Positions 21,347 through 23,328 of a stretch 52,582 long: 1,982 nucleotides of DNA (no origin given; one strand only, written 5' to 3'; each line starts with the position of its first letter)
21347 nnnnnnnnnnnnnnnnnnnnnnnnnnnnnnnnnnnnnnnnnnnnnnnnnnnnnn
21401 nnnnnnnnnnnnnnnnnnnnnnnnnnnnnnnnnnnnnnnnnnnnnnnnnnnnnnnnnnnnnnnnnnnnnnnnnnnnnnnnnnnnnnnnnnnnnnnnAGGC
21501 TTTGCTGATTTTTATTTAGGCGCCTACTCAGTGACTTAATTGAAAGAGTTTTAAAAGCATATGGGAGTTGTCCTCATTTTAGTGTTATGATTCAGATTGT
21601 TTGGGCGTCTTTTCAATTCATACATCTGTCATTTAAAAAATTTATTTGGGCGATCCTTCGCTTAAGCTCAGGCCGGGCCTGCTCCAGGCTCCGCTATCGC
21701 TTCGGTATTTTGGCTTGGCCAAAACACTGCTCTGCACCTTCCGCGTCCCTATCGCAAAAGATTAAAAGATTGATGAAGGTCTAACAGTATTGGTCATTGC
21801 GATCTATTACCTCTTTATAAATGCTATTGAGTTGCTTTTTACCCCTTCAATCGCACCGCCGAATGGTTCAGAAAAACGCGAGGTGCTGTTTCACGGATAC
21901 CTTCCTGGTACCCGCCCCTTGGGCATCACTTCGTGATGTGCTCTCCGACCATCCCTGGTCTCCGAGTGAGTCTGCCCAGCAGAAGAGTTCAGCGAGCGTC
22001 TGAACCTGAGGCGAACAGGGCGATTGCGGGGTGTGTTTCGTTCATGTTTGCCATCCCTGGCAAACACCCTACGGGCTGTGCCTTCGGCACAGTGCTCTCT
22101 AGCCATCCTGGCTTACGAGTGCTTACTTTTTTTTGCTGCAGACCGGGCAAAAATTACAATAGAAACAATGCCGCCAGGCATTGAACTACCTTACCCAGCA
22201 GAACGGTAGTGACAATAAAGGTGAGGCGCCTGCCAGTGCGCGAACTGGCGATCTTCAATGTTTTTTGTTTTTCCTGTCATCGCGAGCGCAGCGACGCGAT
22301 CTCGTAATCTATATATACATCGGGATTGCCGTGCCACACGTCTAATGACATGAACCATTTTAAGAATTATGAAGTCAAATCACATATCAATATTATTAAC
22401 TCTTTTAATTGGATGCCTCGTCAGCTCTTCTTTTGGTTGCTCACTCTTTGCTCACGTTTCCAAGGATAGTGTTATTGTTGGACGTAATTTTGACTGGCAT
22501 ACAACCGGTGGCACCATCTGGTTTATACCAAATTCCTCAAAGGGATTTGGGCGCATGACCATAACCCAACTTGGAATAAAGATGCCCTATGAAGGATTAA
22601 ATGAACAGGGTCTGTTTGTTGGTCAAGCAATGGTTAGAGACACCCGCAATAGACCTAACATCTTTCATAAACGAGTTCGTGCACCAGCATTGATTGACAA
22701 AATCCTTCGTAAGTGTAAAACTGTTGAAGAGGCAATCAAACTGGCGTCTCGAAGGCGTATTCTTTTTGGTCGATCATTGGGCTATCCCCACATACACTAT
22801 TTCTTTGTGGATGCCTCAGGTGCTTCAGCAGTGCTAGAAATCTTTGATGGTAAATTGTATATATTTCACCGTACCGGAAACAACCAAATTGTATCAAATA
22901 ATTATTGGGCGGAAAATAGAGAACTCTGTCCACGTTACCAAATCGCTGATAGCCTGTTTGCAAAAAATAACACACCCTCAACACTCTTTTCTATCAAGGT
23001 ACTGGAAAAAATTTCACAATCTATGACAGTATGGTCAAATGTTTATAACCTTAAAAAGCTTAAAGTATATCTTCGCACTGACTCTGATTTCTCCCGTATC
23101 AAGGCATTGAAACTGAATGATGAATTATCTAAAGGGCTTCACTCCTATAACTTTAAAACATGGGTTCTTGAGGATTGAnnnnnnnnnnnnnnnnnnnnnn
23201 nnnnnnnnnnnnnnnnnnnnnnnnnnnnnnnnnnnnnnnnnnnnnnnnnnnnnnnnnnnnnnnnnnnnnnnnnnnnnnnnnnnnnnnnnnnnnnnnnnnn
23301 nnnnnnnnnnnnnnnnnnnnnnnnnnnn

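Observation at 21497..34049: Two inverted copies of a GC-rich structured element bracket an 11.7 kb segment. Each sits ~180-270 nt upstream of, and co-oriented with, a gene.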

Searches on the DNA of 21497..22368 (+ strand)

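Call 8: search_rna_families(source=window, start=21497, end=22368, threshold=evalue, max_evalue=10, show_alignments=3)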
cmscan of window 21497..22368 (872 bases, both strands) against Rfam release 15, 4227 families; matches with E-value up to 10: 4.
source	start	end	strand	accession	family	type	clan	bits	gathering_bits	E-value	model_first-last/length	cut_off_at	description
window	22331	22367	-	RF01343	CRISPR-DR33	Gene; CRISPR;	-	24.6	39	0.0084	1-37/37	no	CRISPR RNA direct repeat element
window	22152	22188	+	RF01343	CRISPR-DR33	Gene; CRISPR;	-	17.3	39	1.3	1-37/37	no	CRISPR RNA direct repeat element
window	21872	21988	-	RF02144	rsmX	Gene;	CL00106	13.9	56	6.4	1-114/114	no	rsmX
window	22078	22090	+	RF01687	Acido-Lenti-1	Gene; sRNA;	-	12.2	37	6.8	33-45/46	no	Acido-Lenti-1 RNA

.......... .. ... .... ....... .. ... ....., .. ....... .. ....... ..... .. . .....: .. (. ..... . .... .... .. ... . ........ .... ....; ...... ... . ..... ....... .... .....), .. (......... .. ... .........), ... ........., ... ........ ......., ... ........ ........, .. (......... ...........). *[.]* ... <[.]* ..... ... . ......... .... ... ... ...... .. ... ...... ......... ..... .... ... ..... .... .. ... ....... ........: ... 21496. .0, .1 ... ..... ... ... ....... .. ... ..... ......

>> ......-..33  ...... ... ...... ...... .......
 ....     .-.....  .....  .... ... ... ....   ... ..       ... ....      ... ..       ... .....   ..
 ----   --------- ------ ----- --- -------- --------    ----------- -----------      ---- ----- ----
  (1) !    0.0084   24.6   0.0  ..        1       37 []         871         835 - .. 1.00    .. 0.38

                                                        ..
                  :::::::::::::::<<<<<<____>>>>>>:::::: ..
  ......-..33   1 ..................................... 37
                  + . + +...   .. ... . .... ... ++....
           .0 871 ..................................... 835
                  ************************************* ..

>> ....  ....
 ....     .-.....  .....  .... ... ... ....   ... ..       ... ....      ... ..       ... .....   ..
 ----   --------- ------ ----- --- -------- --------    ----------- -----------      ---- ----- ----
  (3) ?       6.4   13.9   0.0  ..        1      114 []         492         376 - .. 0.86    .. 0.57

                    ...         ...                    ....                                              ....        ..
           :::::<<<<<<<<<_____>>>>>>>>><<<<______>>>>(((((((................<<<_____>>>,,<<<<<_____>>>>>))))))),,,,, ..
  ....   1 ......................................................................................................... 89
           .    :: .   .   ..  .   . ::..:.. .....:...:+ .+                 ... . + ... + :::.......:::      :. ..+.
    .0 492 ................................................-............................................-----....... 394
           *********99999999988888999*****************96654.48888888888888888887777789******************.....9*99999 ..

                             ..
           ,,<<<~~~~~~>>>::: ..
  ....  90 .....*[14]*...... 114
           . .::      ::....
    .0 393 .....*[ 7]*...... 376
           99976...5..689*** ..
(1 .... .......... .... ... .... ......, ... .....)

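Call 11: search_dna_similar(query=window:21820-22130:+, collection=plasmids, mode=distant)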
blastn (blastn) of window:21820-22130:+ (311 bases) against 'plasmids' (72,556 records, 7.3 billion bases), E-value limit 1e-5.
No match.

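Call 53: build_rna_model(alignment_id=A2, structure=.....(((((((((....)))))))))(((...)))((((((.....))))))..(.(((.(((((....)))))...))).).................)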
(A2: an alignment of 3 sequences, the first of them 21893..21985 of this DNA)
Model R1 built from alignment A2 (3 sequences, 100 columns); structure: as given.
model positions 93; base pairs 27; branch points 3; effective number of sequences 1.42; information 0.614 bits per position. Calibrated on 0.2 Mb of random sequence (short: E-values are rough).
structure used (alignment columns):
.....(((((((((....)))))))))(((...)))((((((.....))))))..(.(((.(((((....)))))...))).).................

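Call 54: search_with_rna_model(model_id=R1, source=window, filters=off, max_evalue=10, show_alignments=6)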
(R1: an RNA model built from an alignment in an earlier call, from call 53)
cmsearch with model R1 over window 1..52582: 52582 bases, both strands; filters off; matches with E-value up to 10: 10.
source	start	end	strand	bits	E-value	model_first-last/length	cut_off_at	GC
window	22040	22132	+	103.5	4e-22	1-93/93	no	0.53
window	21889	21985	+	85.2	5.9e-18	1-93/93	no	0.59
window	33787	33874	-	79.4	1.2e-16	1-93/93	no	0.52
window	33849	33869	+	9.1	1.3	6-26/93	no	0.48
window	28201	28263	-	6.6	5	1-93/93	no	0.52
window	22045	22066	-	6.5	5.2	6-26/93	no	0.5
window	4552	4663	-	5.6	8.3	1-93/93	no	0.49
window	30798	30883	+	5.6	8.5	1-93/93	no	0.44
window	21640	21724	+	5.5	8.8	1-93/93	no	0.54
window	28554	28629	-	5.5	9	1-93/93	no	0.68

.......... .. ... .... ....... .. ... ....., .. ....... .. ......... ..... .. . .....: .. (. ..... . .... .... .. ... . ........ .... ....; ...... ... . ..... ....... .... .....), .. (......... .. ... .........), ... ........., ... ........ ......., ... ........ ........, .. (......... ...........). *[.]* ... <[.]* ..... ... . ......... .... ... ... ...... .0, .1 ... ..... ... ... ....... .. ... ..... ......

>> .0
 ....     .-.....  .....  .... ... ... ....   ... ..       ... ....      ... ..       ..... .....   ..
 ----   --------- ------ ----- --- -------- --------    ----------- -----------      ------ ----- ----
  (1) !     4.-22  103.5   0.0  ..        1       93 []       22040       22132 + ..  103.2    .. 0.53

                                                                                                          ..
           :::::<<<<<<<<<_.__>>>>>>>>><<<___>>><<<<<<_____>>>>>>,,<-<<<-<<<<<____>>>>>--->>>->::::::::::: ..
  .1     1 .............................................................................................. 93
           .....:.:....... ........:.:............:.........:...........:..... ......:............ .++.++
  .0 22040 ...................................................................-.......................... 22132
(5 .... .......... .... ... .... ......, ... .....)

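Call 55: search_with_rna_model(model_id=R1, sources=[L004, L009, L010, L011, L012], filters=off, max_evalue=10)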
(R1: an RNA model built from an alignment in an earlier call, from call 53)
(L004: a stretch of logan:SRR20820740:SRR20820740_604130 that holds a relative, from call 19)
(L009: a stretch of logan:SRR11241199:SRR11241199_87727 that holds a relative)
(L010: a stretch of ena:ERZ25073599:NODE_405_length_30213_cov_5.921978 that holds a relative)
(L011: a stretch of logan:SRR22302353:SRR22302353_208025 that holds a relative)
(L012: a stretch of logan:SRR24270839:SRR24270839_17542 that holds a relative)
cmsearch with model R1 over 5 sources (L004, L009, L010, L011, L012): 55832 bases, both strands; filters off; matches with E-value up to 10: 5.
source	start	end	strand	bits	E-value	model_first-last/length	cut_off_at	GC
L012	518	601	-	8.4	2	1-93/93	no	0.44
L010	22295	22316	-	7.3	3.6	58-79/93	no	0.59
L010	8847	8971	-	7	4.1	1-93/93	no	0.45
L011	2023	2147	-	7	4.1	1-93/93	no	0.45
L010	20537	20610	+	5.4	9.7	1-93/93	no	0.36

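Call 64: search_dna_similar(query=window:21836-22135:+, collection=phages, mode=distant, max_evalue=0.01)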
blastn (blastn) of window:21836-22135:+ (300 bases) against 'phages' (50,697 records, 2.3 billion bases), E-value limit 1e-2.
No match.
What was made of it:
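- Tried and rejected: blastn against plasmids and phages: none (calls 11, 64).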

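Call 73: search_with_rna_model(model_id=R1, source=window, start=21560, end=21840, filters=off, max_evalue=10, show_alignments=3)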
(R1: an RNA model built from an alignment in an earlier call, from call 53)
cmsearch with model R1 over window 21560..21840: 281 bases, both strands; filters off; matches with E-value up to 10: 17.
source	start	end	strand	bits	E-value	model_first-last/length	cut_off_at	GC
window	21640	21724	+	5.5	0.047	1-93/93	no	0.54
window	21616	21638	+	-0.3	0.98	1-93/93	no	0.22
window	21792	21820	+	-0.9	1.3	1-93/93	no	0.34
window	21761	21778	-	-1.6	1.9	1-93/93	no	0.22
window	21708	21724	-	-1.7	2.1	36-52/93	no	0.41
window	21590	21602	+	-1.7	2.1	1-93/93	no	0.23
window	21576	21592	-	-1.8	2.2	1-93/93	no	0.18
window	21815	21832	-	-1.9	2.3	1-93/93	no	0.22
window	21760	21790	+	-2.3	2.8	1-93/93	no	0.29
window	21631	21651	-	-2.7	3.5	1-93/93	no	0.19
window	21781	21795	-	-2.9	3.9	1-93/93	no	0.4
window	21567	21582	+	-3.3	4.7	1-93/93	no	0.38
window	21727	21737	-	-3.6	5.5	1-93/93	no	0.64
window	21826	21840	+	-4.1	7.4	1-93/93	no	0.27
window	21594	21606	-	-4.3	8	1-93/93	no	0.46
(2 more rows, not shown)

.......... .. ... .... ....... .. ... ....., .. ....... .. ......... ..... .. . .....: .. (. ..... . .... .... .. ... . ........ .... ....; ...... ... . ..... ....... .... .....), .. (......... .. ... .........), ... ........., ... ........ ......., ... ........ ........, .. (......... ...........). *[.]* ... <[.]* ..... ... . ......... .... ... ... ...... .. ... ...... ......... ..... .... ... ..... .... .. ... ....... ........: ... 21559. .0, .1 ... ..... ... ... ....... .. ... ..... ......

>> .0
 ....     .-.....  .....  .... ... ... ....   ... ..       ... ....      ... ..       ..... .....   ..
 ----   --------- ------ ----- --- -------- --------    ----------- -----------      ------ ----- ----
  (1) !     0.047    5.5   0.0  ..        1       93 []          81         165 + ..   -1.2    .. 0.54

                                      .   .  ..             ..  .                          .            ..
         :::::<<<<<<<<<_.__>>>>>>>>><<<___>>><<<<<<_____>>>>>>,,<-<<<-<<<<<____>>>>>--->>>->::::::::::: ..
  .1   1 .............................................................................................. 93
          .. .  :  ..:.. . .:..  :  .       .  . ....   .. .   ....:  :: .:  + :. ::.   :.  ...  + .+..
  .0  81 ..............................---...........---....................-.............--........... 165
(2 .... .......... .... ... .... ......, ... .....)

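Call 79: search_with_rna_model(model_id=R1, sources=[L013, L014, L015], filters=off, max_evalue=10)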
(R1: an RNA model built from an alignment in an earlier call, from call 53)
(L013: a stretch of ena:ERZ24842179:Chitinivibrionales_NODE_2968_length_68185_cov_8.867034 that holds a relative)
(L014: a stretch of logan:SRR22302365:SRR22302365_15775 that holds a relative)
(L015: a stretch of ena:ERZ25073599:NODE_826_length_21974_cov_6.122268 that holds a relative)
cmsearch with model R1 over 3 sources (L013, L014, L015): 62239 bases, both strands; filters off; matches with E-value up to 10: 4.
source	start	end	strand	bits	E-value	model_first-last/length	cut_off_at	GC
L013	9398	9480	+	13.8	0.13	1-93/93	no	0.46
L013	938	1011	+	7.1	4.6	1-93/93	no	0.49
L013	9623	9698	+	6.4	6.5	1-93/93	no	0.37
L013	18564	18669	-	6.3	6.7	1-93/93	no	0.46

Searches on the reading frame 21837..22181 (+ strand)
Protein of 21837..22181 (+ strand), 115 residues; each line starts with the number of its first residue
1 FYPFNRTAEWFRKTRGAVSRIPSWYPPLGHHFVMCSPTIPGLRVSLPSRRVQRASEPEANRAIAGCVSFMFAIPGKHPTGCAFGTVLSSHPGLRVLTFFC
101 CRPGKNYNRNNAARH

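Call 70: search_protein_representatives(protein=window:21837-22181:+)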
Query: 115 residues. Proteins with E-value up to 0.001 (for the whole library): 1; up to 1e-10: 0; up to 1e-30: 0. The best 1 are listed.
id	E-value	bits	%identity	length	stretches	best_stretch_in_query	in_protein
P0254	4.3e-09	52.9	32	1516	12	35-72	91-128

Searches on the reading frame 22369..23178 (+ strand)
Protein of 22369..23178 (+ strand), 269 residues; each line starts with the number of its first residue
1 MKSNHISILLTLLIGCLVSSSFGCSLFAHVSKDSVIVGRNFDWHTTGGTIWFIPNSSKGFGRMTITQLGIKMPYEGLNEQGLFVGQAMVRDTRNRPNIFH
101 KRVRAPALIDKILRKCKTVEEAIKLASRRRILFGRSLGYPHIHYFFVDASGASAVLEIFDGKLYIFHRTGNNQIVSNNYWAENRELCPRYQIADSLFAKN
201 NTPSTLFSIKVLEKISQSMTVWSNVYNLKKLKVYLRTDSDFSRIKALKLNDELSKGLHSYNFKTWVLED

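Call 10: search_protein_families(library=pfam, proteins=[window:22369-23178:+])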
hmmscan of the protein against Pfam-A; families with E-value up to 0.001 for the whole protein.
window:22369-23178:+ (269 aa): 2 families
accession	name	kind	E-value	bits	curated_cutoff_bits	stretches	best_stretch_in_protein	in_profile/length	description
PF02275.23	CBAH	-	5.8e-09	36.5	20.4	1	26-169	4-168/316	Linear amide C-N hydrolases, choloylglycine hydrolase family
PF03417.21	AAT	-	7.5e-09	36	23.2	1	32-222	4-171/225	Acyl-coenzyme A:6-aminopenicillanic acid acyl-transferase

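Call 19: find_encoding_contigs(protein=window:22369-23178:+, flank=10000, max_places=10)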
Protein window:22369-23178:+ (269 aa): 1 contig read that carries it; 1 place shown.
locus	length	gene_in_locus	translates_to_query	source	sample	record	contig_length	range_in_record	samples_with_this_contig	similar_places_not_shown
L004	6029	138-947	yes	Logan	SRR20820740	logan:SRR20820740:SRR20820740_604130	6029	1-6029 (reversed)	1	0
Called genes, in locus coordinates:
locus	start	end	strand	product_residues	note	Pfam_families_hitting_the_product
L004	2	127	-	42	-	?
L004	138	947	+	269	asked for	PF02275:CBAH (weak), PF03417:AAT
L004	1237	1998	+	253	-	-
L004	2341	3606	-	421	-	-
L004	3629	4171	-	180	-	PF01618:MotA_ExbB (weak)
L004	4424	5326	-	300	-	-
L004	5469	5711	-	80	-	-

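Call 65: search_protein_families(library=padloc, proteins=[window:22369-23178:+], max_evalue=0.01)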
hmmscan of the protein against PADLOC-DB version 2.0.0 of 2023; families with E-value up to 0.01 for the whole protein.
window:22369-23178:+ (269 aa): 0 families

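Call 66: search_protein_families(library=ncbifam, proteins=[window:22369-23178:+], max_evalue=0.01)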
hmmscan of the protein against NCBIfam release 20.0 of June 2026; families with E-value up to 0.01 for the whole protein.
window:22369-23178:+ (269 aa): 2 families
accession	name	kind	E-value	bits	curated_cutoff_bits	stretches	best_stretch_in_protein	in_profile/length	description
NF040521.1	C45_proenzyme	subfamily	9.4e-21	74.5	85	1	19-183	85-242/313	C45 family autoproteolytic acyltransferase/hydrolase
NF038245.1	bile_salt_hydro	equivalog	2e-05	24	350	1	63-168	55-166/314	choloylglycine hydrolase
